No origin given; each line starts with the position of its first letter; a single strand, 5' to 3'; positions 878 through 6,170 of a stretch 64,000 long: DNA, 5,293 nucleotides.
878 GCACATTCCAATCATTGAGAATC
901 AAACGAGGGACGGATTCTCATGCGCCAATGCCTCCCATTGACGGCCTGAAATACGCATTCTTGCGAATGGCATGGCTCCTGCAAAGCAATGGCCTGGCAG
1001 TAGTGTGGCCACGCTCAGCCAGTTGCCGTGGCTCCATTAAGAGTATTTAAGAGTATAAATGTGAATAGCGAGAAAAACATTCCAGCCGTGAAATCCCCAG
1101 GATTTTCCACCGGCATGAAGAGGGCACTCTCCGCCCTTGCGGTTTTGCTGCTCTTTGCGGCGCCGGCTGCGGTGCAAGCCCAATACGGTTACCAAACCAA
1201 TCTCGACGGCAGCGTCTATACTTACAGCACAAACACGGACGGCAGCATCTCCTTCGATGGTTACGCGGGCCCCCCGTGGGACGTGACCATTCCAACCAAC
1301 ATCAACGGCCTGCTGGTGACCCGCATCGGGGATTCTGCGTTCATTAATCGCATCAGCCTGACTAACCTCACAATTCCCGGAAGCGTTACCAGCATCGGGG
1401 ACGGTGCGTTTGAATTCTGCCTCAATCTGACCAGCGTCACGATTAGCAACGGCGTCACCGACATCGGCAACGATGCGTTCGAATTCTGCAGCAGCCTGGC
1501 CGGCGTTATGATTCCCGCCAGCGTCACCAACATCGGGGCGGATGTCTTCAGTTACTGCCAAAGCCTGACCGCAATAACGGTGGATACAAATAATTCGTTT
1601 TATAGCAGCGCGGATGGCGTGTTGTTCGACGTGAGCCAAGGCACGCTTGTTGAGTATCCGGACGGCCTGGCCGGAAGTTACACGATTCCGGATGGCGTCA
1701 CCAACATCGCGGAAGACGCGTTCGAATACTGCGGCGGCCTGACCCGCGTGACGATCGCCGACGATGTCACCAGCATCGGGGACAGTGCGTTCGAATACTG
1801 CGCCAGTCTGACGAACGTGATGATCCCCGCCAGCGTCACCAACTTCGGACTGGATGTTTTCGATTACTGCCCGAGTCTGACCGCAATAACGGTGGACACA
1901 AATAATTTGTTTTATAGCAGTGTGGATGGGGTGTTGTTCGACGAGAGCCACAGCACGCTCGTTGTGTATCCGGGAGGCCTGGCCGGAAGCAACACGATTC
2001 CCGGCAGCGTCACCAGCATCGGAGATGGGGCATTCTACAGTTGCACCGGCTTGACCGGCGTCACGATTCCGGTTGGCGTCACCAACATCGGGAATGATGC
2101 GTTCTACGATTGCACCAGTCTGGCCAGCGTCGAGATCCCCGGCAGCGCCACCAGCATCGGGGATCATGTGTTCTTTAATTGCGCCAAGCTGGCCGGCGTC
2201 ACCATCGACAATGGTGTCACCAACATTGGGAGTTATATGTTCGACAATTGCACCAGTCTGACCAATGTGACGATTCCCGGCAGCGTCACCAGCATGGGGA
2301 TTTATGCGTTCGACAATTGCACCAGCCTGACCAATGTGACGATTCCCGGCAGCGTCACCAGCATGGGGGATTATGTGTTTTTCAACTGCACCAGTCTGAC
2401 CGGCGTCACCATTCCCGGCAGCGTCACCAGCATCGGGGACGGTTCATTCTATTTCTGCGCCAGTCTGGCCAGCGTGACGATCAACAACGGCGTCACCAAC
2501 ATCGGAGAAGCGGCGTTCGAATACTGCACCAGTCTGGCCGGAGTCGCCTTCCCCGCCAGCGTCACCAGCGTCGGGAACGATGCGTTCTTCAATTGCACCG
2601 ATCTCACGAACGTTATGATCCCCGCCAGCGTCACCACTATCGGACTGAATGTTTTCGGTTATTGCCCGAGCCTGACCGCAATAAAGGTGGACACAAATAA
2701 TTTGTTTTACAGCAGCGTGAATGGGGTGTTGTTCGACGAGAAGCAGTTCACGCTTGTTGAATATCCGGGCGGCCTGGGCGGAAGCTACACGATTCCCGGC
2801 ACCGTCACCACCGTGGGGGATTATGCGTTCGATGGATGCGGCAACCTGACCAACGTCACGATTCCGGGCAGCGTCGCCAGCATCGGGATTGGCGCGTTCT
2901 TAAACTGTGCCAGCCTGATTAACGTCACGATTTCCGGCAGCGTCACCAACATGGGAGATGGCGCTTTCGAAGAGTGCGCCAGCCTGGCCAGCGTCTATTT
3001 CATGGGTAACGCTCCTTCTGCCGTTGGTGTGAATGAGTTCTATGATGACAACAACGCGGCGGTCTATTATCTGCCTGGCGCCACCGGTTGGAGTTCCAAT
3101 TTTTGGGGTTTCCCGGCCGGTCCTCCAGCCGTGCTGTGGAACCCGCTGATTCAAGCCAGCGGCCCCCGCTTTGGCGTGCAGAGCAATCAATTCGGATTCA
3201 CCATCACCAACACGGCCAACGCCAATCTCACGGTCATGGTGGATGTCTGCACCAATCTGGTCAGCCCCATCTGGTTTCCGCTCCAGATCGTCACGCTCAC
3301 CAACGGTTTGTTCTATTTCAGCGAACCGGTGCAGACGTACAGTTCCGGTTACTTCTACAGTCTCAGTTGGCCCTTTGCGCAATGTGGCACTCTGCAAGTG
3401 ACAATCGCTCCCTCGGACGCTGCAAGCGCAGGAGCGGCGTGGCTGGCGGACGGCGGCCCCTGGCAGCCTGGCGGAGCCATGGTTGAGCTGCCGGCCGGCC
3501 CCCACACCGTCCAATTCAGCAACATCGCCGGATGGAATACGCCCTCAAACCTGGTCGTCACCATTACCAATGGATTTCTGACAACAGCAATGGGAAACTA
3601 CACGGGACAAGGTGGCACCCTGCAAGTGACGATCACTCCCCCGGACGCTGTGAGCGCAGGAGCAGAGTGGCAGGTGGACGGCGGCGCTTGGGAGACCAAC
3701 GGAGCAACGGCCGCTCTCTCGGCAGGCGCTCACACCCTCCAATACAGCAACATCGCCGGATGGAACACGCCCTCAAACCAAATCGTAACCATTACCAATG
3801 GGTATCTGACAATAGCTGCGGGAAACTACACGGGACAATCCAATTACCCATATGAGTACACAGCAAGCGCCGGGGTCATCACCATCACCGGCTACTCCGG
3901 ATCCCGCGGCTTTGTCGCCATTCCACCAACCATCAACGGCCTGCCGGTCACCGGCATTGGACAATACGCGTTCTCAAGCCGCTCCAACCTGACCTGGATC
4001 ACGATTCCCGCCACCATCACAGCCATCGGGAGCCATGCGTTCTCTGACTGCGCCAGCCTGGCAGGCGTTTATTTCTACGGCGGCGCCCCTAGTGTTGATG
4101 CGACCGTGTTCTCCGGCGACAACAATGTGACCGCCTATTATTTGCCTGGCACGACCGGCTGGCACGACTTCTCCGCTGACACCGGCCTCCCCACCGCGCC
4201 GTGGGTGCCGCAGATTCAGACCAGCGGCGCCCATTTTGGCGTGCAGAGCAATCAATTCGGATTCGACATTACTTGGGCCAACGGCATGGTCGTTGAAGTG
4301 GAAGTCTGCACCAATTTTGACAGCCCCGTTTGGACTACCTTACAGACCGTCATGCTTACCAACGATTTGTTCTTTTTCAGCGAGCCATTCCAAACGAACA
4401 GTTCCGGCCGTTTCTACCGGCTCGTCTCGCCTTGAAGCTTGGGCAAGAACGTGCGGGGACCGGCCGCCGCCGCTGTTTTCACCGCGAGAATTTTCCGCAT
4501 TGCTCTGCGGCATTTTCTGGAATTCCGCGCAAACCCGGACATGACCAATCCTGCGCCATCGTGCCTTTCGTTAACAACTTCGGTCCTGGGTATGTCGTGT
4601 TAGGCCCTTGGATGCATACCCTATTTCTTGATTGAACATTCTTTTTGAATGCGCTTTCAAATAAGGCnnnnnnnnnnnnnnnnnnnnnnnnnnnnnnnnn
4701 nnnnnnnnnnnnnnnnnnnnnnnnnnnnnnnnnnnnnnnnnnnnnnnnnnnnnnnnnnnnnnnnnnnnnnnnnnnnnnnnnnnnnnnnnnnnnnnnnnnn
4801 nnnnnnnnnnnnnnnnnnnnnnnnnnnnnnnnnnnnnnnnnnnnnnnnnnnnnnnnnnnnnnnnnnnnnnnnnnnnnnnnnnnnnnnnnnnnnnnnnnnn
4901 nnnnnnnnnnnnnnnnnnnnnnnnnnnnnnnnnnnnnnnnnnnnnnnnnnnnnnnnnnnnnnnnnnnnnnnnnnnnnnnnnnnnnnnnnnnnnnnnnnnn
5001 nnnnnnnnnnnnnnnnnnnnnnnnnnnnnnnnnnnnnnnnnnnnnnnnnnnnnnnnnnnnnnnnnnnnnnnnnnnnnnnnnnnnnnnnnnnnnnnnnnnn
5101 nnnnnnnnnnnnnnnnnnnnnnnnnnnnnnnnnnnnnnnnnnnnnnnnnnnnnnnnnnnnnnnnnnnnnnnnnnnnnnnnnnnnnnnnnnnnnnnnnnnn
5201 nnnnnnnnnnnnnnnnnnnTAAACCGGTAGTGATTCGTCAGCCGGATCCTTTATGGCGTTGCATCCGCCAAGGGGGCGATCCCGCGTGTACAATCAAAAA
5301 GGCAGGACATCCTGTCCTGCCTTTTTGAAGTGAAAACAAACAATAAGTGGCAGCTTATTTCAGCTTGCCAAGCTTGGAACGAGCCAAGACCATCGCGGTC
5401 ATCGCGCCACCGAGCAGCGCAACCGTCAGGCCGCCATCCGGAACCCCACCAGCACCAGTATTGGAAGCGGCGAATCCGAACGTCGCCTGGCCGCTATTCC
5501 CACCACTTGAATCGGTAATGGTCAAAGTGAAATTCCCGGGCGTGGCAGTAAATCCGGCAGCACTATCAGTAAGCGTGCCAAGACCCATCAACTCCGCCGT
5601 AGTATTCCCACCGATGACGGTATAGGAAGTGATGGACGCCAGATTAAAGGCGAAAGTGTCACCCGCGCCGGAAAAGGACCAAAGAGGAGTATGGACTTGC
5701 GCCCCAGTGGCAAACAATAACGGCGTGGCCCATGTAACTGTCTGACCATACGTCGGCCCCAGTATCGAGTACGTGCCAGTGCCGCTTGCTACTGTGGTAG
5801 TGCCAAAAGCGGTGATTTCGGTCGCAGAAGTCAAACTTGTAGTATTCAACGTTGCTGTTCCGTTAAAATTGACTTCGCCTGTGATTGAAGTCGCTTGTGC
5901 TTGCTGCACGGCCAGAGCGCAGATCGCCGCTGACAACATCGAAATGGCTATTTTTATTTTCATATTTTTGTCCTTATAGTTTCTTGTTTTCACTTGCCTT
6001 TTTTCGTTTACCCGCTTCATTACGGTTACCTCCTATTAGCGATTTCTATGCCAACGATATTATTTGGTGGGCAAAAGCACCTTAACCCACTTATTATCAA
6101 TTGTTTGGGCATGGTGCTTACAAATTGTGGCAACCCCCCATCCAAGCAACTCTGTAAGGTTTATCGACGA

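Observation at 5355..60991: About 55 kb and ~50 genes on one strand: an exosortase/PEP-CTERM-type EPS mega-locus headed by an RfaH-like antiterminator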

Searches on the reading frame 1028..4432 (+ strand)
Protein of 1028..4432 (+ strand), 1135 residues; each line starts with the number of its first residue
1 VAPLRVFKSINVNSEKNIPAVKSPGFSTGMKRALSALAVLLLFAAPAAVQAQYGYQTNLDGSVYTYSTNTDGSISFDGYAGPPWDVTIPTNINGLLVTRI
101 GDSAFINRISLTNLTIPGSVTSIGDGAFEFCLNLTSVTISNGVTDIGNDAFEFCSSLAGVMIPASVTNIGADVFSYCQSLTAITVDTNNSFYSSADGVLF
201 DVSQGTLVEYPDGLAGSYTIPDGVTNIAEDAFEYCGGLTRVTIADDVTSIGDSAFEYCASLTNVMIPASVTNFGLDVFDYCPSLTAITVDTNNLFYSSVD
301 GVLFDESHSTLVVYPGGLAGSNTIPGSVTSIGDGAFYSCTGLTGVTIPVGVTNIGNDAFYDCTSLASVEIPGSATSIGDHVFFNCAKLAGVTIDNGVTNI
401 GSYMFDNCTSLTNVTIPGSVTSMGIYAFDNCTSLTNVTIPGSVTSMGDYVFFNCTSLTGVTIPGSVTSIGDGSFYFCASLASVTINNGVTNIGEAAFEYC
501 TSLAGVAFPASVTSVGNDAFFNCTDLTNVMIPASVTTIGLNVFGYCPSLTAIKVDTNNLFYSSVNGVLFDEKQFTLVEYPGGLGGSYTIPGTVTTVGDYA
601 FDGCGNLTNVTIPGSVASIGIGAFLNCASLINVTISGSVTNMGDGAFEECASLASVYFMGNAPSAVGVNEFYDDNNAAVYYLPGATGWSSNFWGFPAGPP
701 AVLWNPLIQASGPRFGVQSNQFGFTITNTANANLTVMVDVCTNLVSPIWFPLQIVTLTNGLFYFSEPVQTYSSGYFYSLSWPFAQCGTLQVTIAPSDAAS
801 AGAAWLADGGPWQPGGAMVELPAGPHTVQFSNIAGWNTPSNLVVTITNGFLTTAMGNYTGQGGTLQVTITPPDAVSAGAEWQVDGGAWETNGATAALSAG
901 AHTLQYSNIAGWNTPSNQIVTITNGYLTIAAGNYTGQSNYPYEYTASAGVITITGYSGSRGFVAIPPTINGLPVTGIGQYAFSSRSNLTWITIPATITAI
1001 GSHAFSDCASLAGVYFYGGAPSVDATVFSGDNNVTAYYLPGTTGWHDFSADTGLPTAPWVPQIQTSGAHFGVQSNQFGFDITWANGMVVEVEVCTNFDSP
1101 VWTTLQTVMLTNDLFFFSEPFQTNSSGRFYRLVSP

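Call 8: search_protein_families(library=ncbifam, proteins=[window:1028-4432:+], max_evalue=0.001)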
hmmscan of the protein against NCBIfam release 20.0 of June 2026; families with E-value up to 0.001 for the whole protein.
window:1028-4432:+ (1135 aa): 2 families
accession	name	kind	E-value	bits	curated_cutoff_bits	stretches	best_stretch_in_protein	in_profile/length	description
NF047961.1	adhesin_HupY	equivalog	8.9e-44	149.8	1250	4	410-544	187-319/978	leucine-rich repeat adhesin HupY/LrrG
NF045861.1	glide_Gli349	exception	5.3e-32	109.6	1750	3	453-543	2675-2765/3169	gliding machinery surface structure protein Gli349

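Call 62: search_protein_families(library=pfam, proteins=[window:1028-4432:+], max_evalue=0.01)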
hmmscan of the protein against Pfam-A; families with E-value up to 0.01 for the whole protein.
window:1028-4432:+ (1135 aa): 2 families
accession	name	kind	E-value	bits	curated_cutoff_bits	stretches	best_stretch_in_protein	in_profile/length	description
PF13306.12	LRR_5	-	2.4e-147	483.7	27.7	6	421-549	1-126/127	BspA type Leucine rich repeat region (6 copies)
PF13855.12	LRR_8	-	1.2e-10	41.4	27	0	974-1011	13-51/61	Leucine rich repeat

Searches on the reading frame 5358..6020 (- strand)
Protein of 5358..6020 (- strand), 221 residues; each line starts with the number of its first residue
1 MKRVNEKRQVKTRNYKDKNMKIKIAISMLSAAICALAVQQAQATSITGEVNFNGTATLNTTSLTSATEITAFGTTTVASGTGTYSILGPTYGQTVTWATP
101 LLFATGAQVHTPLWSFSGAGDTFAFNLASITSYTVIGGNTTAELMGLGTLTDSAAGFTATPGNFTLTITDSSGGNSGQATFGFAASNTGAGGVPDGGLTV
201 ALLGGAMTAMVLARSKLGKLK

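Call 4: search_protein_families(library=ncbifam, proteins=[window:5358-6020:-], max_evalue=0.001)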
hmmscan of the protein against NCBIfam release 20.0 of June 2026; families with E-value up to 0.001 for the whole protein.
window:5358-6020:- (221 aa): 0 families

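Call 10: search_protein_families(library=pfam, proteins=[window:5358-6020:-], max_evalue=0.01)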
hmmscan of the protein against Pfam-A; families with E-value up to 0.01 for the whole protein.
window:5358-6020:- (221 aa): 1 family
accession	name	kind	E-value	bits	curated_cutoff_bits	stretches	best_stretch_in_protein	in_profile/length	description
PF18205.6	VPDSG-CTERM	-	0.0014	18.8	25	1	192-217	1-26/26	VPDSG-CTERM motif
